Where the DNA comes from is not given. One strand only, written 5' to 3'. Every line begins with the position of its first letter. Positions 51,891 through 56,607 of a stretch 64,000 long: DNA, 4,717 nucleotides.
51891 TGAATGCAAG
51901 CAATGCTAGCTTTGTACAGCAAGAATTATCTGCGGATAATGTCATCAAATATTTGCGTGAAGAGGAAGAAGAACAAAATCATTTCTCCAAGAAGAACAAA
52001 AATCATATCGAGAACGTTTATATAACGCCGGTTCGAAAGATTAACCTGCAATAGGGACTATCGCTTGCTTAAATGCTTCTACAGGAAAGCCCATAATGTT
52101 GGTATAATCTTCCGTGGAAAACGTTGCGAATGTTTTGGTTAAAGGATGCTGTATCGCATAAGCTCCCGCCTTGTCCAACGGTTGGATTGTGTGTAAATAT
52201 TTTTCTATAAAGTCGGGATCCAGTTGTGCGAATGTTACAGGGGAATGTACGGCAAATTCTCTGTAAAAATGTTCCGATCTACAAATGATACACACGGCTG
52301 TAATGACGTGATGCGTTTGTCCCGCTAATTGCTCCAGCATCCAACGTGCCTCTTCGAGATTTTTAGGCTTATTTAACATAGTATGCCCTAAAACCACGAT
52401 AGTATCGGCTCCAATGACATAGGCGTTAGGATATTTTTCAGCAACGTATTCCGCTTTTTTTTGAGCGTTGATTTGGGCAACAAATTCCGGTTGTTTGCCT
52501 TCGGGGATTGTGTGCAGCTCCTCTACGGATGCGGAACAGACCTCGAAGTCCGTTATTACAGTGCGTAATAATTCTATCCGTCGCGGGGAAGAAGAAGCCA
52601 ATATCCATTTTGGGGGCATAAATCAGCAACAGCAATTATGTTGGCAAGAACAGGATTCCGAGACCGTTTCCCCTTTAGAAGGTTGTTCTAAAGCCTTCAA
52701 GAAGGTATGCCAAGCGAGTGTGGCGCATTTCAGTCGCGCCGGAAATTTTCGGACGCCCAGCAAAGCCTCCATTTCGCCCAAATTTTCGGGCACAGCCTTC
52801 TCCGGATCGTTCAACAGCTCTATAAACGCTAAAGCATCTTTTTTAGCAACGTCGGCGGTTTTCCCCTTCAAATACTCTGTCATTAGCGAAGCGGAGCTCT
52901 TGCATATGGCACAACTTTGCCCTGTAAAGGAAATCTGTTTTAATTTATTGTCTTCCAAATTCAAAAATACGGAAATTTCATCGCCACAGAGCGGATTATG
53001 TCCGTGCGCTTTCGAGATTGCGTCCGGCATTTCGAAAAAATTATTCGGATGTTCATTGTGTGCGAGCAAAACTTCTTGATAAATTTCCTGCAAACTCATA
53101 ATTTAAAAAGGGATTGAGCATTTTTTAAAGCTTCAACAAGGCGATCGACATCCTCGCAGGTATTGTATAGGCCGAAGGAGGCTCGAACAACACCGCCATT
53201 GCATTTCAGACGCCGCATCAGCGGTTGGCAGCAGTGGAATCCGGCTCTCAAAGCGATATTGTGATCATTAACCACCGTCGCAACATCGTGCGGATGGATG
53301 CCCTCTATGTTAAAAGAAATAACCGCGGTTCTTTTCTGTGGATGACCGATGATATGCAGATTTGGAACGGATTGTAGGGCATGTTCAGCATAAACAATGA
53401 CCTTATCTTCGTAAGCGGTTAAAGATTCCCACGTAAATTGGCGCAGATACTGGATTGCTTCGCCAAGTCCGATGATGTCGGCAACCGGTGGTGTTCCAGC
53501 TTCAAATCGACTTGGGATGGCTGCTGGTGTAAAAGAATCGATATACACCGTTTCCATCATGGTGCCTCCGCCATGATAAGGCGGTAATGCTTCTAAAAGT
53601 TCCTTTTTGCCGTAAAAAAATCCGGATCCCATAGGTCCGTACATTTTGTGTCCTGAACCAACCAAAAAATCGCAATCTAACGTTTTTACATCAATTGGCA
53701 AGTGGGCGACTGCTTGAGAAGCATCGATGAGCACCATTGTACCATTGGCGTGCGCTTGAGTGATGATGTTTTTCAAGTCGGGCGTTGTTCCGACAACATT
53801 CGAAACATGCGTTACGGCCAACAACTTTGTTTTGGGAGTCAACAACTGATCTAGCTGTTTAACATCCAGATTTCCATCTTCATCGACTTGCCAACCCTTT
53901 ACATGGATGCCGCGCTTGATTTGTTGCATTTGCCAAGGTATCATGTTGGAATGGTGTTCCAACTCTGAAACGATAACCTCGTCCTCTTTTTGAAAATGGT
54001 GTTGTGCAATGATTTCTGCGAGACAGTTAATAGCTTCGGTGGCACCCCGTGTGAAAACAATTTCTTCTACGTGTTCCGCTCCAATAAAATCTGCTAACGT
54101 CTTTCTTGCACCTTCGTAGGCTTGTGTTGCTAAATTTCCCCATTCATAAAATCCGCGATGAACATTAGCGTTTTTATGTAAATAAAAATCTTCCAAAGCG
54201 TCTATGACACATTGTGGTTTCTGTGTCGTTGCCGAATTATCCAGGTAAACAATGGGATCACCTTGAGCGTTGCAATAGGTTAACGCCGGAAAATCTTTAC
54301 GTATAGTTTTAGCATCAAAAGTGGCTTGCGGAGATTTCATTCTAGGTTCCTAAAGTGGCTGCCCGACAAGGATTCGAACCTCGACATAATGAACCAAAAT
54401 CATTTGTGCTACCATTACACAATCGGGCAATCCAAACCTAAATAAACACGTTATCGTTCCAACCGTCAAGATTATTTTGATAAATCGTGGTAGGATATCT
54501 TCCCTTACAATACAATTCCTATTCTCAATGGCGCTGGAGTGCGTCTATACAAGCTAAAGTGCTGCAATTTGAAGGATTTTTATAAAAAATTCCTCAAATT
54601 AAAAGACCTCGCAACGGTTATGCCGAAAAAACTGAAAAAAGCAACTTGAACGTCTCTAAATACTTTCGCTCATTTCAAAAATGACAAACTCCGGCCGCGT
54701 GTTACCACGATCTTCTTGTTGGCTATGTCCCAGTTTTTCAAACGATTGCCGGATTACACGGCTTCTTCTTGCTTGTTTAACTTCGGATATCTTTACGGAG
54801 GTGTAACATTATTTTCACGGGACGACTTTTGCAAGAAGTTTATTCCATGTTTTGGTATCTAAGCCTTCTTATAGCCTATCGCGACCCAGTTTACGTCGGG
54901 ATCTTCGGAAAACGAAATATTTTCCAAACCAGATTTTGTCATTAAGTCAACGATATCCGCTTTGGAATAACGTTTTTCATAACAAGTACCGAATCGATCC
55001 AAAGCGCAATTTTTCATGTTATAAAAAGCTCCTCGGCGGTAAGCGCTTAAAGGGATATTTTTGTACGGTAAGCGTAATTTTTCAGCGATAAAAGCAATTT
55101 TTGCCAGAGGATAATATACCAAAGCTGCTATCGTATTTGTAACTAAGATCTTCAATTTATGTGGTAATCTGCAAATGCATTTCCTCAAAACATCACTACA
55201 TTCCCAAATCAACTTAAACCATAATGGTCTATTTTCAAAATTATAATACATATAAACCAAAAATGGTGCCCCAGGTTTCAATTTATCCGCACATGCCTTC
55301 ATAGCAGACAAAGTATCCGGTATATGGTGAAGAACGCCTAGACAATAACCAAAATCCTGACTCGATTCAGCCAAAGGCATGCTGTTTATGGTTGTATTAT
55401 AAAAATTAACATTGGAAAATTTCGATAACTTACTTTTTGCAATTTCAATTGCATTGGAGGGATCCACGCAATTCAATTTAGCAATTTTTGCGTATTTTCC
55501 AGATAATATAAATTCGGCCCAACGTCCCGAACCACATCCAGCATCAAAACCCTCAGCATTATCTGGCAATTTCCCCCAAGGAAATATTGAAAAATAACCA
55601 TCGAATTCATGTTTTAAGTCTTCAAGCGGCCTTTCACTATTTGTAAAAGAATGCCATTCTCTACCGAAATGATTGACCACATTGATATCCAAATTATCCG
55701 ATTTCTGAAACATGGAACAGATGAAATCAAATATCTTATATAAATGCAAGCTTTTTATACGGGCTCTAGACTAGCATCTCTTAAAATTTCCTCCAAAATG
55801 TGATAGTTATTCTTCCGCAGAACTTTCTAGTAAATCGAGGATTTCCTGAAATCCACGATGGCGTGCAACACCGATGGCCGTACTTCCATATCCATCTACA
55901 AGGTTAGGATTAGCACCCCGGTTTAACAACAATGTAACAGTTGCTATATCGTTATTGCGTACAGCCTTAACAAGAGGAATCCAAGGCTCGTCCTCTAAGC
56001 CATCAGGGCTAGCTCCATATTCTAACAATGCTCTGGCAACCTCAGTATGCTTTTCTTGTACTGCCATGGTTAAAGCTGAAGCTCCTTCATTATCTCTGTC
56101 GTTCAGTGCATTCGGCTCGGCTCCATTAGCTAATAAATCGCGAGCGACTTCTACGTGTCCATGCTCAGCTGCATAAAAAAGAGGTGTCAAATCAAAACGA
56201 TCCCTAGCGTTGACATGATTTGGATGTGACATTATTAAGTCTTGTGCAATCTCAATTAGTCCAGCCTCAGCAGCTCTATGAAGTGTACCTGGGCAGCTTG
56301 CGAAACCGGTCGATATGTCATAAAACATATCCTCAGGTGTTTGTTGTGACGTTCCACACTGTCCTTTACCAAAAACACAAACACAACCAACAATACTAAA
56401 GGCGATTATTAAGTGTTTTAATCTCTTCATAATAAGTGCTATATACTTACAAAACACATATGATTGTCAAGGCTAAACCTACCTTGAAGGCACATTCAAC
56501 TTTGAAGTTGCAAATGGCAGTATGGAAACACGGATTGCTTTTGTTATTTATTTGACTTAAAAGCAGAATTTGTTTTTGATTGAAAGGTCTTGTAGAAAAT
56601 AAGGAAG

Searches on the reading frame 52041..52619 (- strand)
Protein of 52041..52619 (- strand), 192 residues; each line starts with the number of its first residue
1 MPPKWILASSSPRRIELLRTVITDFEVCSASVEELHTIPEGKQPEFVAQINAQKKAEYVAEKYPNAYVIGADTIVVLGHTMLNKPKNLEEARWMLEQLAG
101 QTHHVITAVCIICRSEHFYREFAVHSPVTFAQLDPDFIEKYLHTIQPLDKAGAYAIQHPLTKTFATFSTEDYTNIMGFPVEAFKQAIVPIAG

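Call 16: search_protein_families(library=pfam, proteins=[window:52041-52619:-], max_evalue=0.001)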
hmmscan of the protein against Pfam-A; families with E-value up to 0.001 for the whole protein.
window:52041-52619:- (192 aa): 1 family
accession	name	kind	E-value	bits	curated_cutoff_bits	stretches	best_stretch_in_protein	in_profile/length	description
PF02545.19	Maf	-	7.9e-51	172.8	27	1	5-186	2-183/187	Maf-like protein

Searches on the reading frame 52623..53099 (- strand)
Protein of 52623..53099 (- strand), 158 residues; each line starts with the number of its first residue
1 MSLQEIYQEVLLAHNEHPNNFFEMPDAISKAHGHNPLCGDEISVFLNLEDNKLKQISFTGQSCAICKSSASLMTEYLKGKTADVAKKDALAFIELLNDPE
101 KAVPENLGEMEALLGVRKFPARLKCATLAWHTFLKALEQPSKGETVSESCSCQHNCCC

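Call 16: search_protein_families(library=pfam, proteins=[window:52623-53099:-], max_evalue=0.001)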
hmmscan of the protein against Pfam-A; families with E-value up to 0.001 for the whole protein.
window:52623-53099:- (158 aa): 1 family
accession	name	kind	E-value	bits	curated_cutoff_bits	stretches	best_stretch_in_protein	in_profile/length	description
PF01592.21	NifU_N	-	3.1e-14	53.6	22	1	7-125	2-126/127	NifU-like N terminal domain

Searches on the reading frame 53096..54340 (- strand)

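Call 16: search_protein_families(library=pfam, proteins=[window:53096-54340:-], max_evalue=0.001)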
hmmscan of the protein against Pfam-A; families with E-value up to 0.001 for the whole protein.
window:53096-54340:- (414 aa): 5 families
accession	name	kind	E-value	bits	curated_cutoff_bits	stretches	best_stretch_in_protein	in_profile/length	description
PF00266.25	Aminotran_5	-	6.5e-136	453.6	21.5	1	31-401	1-371/371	Aminotransferase class-V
PF00155.27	Aminotran_1_2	-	1.3e-11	44.8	19.7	1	38-252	17-241/361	Aminotransferase class I and II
PF01212.27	Beta_elim_lyase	-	7.6e-07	29.2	27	1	81-252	40-215/288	Beta-eliminating lyase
PF01053.26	Cys_Met_Meta_PP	-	1.3e-05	24.4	27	1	141-230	111-196/381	Cys/Met metabolism PLP-dependent enzyme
PF01041.23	DegT_DnrJ_EryC1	-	5e-05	23.1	19.8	1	80-211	31-150/360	DegT/DnrJ/EryC1/StrS aminotransferase family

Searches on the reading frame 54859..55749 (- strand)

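Call 16: search_protein_families(library=pfam, proteins=[window:54859-55749:-], max_evalue=0.001)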
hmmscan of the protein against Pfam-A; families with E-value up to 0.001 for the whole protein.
window:54859-55749:- (296 aa): 5 families
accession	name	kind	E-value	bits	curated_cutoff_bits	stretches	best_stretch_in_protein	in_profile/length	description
PF08241.18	Methyltransf_11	-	1.3e-12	48.6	21.2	1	69-163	2-93/95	Methyltransferase domain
PF13649.12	Methyltransf_25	-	4.2e-11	43.8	27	1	69-160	3-96/97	Methyltransferase domain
PF08242.18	Methyltransf_12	-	2.6e-10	41.3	30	1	69-162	2-97/98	Methyltransferase domain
PF13489.12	Methyltransf_23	-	1e-08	35.5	27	1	59-168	18-119/164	Methyltransferase domain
PF13847.12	Methyltransf_31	-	9.7e-08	32.3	27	1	68-165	8-109/145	Methyltransferase domain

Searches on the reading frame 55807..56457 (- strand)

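Call 16: search_protein_families(library=pfam, proteins=[window:55807-56457:-], max_evalue=0.001)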
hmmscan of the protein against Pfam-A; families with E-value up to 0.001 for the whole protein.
window:55807-56457:- (216 aa): 6 families
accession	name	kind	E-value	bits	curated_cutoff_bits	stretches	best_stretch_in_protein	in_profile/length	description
PF13637.12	Ank_4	-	3.2e-27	94.4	22.7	4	93-145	1-50/50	Ankyrin repeats (many copies)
PF12796.13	Ank_2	-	2.9e-24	85.9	27.3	2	59-152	1-87/90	Ankyrin repeats (3 copies)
PF00023.36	Ank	-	3.5e-24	83.9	21.1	2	90-119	3-32/33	Ankyrin repeat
PF13606.12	Ank_3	-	1.6e-16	58.9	22.3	1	90-117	3-30/30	Ankyrin repeat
PF13857.12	Ank_5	-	2.2e-14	53.8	27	1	82-120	9-47/56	Ankyrin repeats (many copies)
PF24521.3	Ank_KRIT1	-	7.2e-06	26.2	80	1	37-146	5-106/149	KRIT1 ankyrin-repeats domain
